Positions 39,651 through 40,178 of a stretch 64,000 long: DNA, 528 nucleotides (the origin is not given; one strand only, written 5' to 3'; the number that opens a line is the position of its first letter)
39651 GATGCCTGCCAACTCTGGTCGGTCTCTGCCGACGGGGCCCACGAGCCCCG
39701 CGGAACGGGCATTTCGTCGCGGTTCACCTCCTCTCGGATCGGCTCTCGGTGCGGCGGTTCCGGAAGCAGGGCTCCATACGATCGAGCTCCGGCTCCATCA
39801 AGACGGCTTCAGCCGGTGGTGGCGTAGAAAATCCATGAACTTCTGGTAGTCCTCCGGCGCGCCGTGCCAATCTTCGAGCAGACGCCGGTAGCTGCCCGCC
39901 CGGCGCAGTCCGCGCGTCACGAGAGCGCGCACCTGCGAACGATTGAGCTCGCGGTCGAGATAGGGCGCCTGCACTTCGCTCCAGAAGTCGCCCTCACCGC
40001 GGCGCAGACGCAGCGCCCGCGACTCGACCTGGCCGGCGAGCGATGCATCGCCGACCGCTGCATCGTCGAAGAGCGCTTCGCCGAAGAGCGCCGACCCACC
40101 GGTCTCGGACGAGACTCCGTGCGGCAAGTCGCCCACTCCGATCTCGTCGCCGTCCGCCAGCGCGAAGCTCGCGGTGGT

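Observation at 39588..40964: Sensor-less sigma-54 activator immediately upstream of a -24/-12 promoter match in front of lanA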

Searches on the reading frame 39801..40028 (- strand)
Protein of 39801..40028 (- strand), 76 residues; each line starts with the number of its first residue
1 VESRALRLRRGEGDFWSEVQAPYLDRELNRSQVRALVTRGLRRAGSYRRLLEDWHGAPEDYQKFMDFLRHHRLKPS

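Call 27: find_related_loci(query=A3, collection=genome_contigs, flank=6000)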
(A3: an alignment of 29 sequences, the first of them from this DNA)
Query A3 (76 aa) in genome_contigs; peptide patterns used: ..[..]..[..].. (x = any residue, [..] = any of these).
140 stretches matched a pattern; 116 encode a relative of the query (tblastn E <= 1e-3); the best 80 are kept; 80 distinct loci.
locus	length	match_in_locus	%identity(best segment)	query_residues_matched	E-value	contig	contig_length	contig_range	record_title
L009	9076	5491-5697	77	7-75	2e-33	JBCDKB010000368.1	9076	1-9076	MAG: Acidobacteriota bacterium isolate P01_H01_bin.49 k141_3362640_length_9076_cov_12.4019, whole genome shotgun sequenc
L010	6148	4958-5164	70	7-75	2e-30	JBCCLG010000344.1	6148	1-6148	MAG: Acidobacteriota bacterium isolate P01_C01_bin.21 k141_229004_length_6148_cov_14.0000, whole genome shotgun sequence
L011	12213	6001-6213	70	7-76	7e-27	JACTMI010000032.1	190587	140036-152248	MAG: Acidobacteria bacterium isolate BJ1 scaffold_243, whole genome shotgun sequence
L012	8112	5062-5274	69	7-76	1e-26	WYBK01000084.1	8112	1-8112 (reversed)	MAG: Acidobacteria bacterium isolate ACD1 k127_89619, whole genome shotgun sequence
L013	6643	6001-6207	64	8-75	2e-24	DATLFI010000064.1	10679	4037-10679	MAG TPA_asm: Thermoanaerobaculia bacterium isolate SMAG_U14398 k141_554911, whole genome shotgun sequence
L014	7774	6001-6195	68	12-75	3e-24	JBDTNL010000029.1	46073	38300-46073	MAG: Acidobacteriota bacterium isolate cluster3_bin.15 NODE_1951_length_46073_cov_51.457821, whole genome shotgun sequen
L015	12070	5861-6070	61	7-75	1e-23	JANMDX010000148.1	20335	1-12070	MAG: Acidobacteriota bacterium isolate OTE_75_metabat_1 OTE_75_k141_1522846, whole genome shotgun sequence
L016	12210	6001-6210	60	7-75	1e-23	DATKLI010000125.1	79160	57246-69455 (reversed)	MAG TPA_asm: Thermoanaerobaculaceae bacterium isolate SMAG_U14681 k141_295928, whole genome shotgun sequence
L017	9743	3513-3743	60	1-75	9e-24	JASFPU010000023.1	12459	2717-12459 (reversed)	MAG: Holophagae bacterium isolate D0819S02metaG_Bin_252 D0819S02metaG_FD_scaffold_415_c1, whole genome shotgun sequence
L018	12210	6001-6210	64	8-76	2e-23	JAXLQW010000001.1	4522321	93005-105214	MAG: Thermoanaerobaculia bacterium isolate STL-ACI13 C1.108.fa-1, whole genome shotgun sequence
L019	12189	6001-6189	63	14-75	5e-23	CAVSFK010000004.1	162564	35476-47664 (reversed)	MAG: uncultured Acidobacteriota bacterium isolate MFD01872.bin.1.260 genome assembly, contig: contig_142331, whole genom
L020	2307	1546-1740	67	11-75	6e-23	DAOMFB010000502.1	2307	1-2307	MAG TPA_asm: Thermoanaerobaculia bacterium isolate AMR_MDS_5013 NODE_7245_length_2307_cov_5.538632, whole genome shotgun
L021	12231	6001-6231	58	1-75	9e-23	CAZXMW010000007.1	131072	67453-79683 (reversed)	MAG TPA_asm: uncultured Thermoanaerobaculia bacterium isolate SRP141376_co3_382 genome assembly, contig: NODE_196_length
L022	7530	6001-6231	58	1-75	8e-23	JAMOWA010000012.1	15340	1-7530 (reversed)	MAG: Thermoanaerobaculia bacterium isolate PIR-30_metabat2_scaf2bin.106 PIR-30_scaffold_1325_c1, whole genome shotgun se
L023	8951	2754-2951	65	11-75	1e-22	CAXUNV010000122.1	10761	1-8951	MAG TPA_asm: uncultured Chthoniobacterales bacterium isolate public_SRR14722278_metawrap_bin.2 genome assembly, contig:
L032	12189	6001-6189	63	14-75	8e-22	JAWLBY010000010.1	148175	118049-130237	MAG: Lysobacteraceae bacterium isolate 15dZY3.bin.15 NODE_232_length_148175_cov_225.739033, whole genome shotgun sequenc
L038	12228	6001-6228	53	1-75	2e-21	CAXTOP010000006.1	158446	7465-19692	MAG TPA_asm: uncultured Chthoniobacterales bacterium isolate public_SRR11456919_metawrap_bin.2 genome assembly, contig:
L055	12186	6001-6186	61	15-75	3e-20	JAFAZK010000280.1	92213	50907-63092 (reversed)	MAG: Verrucomicrobiota bacterium isolate CP_BM_RX_R9_3 BM_RX_R9_k147_3798687, whole genome shotgun sequence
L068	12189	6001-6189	62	14-75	7e-20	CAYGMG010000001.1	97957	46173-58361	MAG TPA_asm: uncultured Lysobacter sp. isolate ERP117304_co1_163 genome assembly, contig: NODE_287_length_97957_cov_33.8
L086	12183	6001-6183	61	15-74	9e-19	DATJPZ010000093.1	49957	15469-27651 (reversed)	MAG TPA_asm: Thermoanaerobaculia bacterium isolate SMAG_U14926 k141_3155243, whole genome shotgun sequence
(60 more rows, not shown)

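Call 28: search_solved_structures(query=A3, max_evalue=10, show_alignments=3)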
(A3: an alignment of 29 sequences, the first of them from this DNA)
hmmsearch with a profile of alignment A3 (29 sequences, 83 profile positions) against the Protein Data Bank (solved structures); distinct sequences matched with E-value up to 10: 4.
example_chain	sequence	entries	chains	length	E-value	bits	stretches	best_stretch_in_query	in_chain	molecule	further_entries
8vd6_A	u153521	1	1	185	0.34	14.3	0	25-41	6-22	CAP REPEAT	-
7aoi_XR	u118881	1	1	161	0.5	13.8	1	16-66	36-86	Lipase (Class 3)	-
8x5v_A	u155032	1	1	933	0.61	13.5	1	26-62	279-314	BlCas9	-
4w9a_A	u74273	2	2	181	2.8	11.4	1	46-73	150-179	Gamma-crystallin B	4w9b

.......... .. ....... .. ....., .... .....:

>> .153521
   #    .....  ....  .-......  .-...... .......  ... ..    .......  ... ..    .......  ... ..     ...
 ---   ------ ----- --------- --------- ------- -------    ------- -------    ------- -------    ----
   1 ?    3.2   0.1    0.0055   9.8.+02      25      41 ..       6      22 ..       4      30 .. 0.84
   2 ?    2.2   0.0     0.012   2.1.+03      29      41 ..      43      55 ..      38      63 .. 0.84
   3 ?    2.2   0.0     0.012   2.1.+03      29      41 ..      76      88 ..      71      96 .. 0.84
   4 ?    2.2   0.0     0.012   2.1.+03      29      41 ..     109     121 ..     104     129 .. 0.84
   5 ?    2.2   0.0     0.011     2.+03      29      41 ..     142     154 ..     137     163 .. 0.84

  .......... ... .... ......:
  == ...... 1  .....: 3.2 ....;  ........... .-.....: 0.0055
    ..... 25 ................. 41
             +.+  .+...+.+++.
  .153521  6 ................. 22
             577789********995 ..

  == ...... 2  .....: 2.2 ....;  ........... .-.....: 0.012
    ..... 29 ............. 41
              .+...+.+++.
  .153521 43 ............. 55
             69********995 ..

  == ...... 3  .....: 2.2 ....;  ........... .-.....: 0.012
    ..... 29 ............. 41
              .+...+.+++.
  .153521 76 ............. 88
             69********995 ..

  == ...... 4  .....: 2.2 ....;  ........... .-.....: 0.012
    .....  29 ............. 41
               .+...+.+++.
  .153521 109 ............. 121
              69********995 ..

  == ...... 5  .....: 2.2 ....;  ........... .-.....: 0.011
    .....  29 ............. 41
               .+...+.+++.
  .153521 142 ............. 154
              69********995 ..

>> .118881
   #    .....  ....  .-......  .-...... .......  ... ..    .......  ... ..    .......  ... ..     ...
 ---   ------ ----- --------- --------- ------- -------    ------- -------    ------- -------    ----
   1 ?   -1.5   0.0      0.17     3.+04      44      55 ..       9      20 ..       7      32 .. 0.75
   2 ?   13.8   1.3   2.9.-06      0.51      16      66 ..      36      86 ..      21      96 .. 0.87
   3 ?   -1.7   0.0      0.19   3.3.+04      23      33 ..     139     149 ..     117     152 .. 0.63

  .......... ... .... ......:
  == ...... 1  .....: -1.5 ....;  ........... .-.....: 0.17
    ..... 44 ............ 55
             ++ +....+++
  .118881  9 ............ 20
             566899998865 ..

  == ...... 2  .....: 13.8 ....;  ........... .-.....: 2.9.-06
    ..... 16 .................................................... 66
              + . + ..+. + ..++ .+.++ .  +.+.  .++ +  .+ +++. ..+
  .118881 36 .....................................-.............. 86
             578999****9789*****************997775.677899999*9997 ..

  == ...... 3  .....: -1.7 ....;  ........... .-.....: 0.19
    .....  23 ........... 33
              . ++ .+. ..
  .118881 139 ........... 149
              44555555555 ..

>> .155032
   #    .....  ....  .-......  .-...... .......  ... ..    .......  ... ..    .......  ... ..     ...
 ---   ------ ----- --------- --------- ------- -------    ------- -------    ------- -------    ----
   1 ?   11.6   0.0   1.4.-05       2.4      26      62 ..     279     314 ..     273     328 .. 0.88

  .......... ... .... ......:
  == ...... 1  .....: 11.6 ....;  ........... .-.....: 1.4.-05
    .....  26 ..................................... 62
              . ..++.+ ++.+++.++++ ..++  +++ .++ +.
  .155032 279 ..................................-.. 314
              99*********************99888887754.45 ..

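Call 40: predict_structure(alignment_id=A3)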
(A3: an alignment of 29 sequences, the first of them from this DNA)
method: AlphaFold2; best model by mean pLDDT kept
length: 76 residues; sequences in the alignment: 29
mean_pLDDT: 95.1   pTM: 0.82
mean pLDDT of the five models: 95.1, 94.7, 94.5, 94.4, 94.2
residues with pLDDT >= 90: 70; 70-90: 6; 50-70: 0; < 50: 0
segments of 3 or more residues with pLDDT < 50: none
pLDDT, mean of each block of 10 residues (from residue 1): 90 95 97 96 96 96 98 91
secondary structure, 60 per line:
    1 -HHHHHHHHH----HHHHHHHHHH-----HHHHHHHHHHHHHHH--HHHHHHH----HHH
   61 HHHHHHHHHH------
elements in order: H2-10 H15-24 H30-44 H47-53 H58-70

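Call 44: fold_search(model_id=the predicted structure, library=pdb)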
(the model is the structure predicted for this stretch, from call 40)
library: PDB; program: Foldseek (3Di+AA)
matches with E <= 10: 9; with E <= 0.001: 0
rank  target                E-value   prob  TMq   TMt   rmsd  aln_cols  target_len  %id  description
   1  5fo5                  6.8e+00  0.11  0.37  0.33   4.0        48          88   14  Structure of the DNA-binding domain of Escherichia coli methionine biosynthesis regulator MetR (released 2016-06-08)
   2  3k0l_A                7.2e+00  0.12  0.40  0.24   4.8        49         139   20  Crystal Structure of Putative MarR Family Transcriptional Regulator from Acinetobacter sp. ADP (released 2009-10-13)
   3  5duk_B                7.2e+00  0.11  0.36  0.40   4.6        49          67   10  N-terminal structure of putative DNA binding transcription factor from Thermoplasmatales archaeon SCGC AB-539-N05 (released 2015-10-07)
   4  4rgr_A                7.2e+00  0.08  0.36  0.22   4.5        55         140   14  Crystal Structure of Putative MarR Family Transcriptional Regulator HcaR from Acinetobacter sp. ADP (released 2015-03-04)
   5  8wpa_C                7.6e+00  0.09  0.37  0.35   4.3        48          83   12  Crystal Structure of the Acinetobacter baumannii LysR family regulator AceR DNA-binding domain (H32) (released 2025-04-16)
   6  7d98_B                7.6e+00  0.09  0.35  0.12   3.8        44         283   14  Crystal structure of full-length CbnR complexed with the target DNA complex (released 2021-03-10)
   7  2x4h_A                8.6e+00  0.08  0.35  0.23   4.1        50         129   20  Crystal Structure of the hypothetical protein SSo2273 from Sulfolobus solfataricus (released 2010-07-21)
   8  4rgx_B                9.7e+00  0.08  0.37  0.23   5.0        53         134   23  Crystal Structure of Putative MarR Family Transcriptional Regulator HcaR from Acinetobacter sp. ADP complexed with 3,4 (released 2015-03-04)
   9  4pzj                  9.7e+00  0.06  0.33  0.35   4.2        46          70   15  1.60 Angstrom resolution crystal structure of a transcriptional regulator of the LysR family from Eggerthella lenta DSM  (released 2014-04-23)

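Call 56: search_protein_families(library=pfam, alignment_id=A3, max_evalue=10)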
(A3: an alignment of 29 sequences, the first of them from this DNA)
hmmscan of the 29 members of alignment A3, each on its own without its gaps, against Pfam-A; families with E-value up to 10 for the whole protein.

A. member 1, seq(76 aa): 0 families

B. families by the number of members that match (of 29 scanned): 16 families
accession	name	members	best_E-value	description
PF10074.15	RovC_DNA-bd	9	0.0005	T6SS, Transcription factor, DNA binding domain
PF24852.1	DUF7726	4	0.033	Domain of unknown function (DUF7726)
PF25159.1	DUF7826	2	0.0036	Repeat of unknown function (DUF7826)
PF23713.2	WH_Egal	2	0.18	Egalitarian winged helix domain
PF05314.16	Baculo_ODV-E27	1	0.0049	Baculovirus occlusion-derived virus envelope protein EC27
PF17660.6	BTRD1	1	0.053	Polyglycine hydrolase-like, structural repeat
PF01479.30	S4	1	0.064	S4 domain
PF11836.14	Phage_TAC_11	1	0.066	Phage tail tube protein, GTA-gp10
PF16577.11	UBA_5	1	0.077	UBA domain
PF13422.11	DUF4110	1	0.088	Domain of unknown function (DUF4110)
PF13233.12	Complex1_LYR_2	1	0.11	Complex1_LYR-like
PF05347.21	Complex1_LYR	1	0.11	Complex 1 protein (LYR family)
PF00338.27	Ribosomal_S10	1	0.11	Ribosomal protein S10p/S20e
PF03979.19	Sigma70_r1_1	1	0.14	Sigma-70 factor, region 1.1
PF02244.21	Propep_M14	1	0.2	Carboxypeptidase activation peptide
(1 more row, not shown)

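Call 58: search_protein_families(library=pfam, proteins=[L055:1865-4864:+, L038:1816-4941:+, L032:3890-5038:+, L068:3620-5131:-, L086:2866-4956:-, L023:133-1764:+], max_evalue=0.001)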
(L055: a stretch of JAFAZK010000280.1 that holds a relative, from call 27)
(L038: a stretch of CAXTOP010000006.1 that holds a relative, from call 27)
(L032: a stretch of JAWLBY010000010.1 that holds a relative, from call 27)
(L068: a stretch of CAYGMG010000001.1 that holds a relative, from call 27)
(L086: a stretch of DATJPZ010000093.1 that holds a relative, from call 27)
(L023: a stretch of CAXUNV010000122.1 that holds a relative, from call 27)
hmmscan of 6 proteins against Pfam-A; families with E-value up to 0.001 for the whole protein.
L055:1865-4864:+ (999 aa): 4 families
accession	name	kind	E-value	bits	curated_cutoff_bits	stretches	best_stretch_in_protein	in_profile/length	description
PF00005.33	ABC_tran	-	1e-33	117.3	25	1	780-929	1-137/137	ABC transporter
PF00664.28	ABC_membrane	-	2.9e-21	76.8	28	1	447-715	6-269/274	ABC transporter transmembrane region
PF02463.25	SMC_N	-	6.4e-06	26.2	40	1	821-969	111-211/220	RecF/RecN/SMC N terminal domain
PF13558.12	SbcC_Walker_B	-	0.00016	22.3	27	0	889-944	21-89/90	SbcC/RAD50-like, Walker B motif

L038:1816-4941:+ (1041 aa): 3 families
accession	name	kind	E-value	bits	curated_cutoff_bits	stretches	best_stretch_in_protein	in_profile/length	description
PF00005.33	ABC_tran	-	4.7e-33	115.1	25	1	824-971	2-137/137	ABC transporter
PF00664.28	ABC_membrane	-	7e-20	72.3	28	1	490-761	6-273/274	ABC transporter transmembrane region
PF02463.25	SMC_N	-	8.3e-06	25.8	40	1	868-1011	115-211/220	RecF/RecN/SMC N terminal domain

L032:3890-5038:+ (382 aa): 1 family
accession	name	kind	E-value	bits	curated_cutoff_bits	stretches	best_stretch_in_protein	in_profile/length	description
PF22541.2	DUF7005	-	3.2e-90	303.1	27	1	29-365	14-358/361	Family of unknown function (DUF7005)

L068:3620-5131:- (503 aa): 0 families

L086:2866-4956:- (696 aa): 0 families

L023:133-1764:+ (543 aa): 3 families
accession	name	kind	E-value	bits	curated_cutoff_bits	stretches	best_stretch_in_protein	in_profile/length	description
PF00005.33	ABC_tran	-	7.7e-35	120.9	25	1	325-473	1-137/137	ABC transporter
PF00664.28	ABC_membrane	-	2.6e-10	40.9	28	1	54-257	70-267/274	ABC transporter transmembrane region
PF02463.25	SMC_N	-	1.1e-05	25.4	40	1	369-513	114-211/220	RecF/RecN/SMC N terminal domain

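Call 76: search_protein_representatives(alignment_id=A3)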
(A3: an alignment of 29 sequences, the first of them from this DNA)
Query: 29 sequences, 83 profile positions. Proteins with E-value up to 0.001 (for the whole library): 1132; up to 1e-10: 735; up to 1e-30: 4. The best 150 are listed.
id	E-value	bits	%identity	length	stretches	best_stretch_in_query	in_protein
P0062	1.6e-33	130.8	-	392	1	1-81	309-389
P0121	6.9e-33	128.8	-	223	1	9-77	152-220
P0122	2.4e-31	123.8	-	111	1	2-79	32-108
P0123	3.0e-31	123.5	-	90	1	1-78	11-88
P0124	1.1e-30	121.7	-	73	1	4-76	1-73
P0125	1.4e-30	121.4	-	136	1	3-79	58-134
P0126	2.1e-30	120.8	-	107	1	2-79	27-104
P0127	4.3e-30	119.8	-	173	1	2-76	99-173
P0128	4.4e-30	119.8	-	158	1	3-80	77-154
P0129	6.1e-30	119.3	-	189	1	2-76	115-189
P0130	1.1e-29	118.5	-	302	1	1-77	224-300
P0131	3.5e-29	116.9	-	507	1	2-78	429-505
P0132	5.9e-29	116.2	-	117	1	2-77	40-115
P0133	1.6e-28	114.7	-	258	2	5-77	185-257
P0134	2.1e-28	114.4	-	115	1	2-79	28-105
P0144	3.2e-27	110.6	-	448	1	4-80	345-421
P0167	1.8e-25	105.0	-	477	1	3-78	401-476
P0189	6.1e-22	93.7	-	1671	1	2-76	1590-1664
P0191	6.9e-22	93.5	-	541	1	2-76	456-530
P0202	3.2e-21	91.4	-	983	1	2-75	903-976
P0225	1.5e-20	89.2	-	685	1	2-76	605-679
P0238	4.3e-20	87.8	-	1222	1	2-76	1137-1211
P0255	1.1e-19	86.5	-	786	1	3-76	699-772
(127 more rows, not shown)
